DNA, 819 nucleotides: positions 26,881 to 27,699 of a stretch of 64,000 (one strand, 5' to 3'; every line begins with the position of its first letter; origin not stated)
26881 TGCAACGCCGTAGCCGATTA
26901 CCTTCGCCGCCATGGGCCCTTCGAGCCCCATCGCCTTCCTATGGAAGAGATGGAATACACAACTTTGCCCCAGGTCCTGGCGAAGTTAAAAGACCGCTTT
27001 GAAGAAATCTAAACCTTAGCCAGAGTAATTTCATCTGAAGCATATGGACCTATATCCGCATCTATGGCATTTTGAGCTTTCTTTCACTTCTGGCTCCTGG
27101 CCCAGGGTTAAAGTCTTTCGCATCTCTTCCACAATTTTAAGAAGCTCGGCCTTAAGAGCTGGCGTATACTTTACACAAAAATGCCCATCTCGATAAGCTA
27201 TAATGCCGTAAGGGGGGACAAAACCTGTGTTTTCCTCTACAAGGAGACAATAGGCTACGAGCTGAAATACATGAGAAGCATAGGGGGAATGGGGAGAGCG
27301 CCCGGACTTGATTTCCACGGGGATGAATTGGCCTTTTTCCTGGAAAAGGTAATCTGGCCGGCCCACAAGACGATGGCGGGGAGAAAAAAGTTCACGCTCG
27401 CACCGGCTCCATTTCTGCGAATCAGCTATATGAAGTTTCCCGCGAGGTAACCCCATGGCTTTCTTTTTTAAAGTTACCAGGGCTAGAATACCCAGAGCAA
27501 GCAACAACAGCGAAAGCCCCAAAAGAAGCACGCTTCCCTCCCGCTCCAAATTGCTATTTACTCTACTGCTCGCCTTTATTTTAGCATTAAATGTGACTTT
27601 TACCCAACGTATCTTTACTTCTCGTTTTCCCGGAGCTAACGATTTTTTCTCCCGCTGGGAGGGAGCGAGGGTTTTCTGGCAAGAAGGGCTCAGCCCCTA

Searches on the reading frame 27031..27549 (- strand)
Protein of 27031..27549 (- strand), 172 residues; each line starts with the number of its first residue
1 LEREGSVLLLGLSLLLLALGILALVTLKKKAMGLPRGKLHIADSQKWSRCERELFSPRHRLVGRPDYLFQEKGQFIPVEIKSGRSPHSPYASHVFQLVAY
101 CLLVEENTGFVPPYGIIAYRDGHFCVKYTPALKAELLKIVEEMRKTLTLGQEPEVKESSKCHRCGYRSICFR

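Call 62: search_protein_families(library=pfam, proteins=[window:27031-27549:-], max_evalue=0.01)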
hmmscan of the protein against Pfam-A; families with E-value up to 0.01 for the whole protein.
window:27031-27549:- (172 aa): 2 families
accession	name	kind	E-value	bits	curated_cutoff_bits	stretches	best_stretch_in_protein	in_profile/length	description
PF01930.23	Cas_Cas4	-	3e-13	50.6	22.7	1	51-171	46-159/160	Domain of unknown function DUF83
PF12705.13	PDDEXK_1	-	1.1e-10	42.3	22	1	52-170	115-246/247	PD-(D/E)XK nuclease superfamily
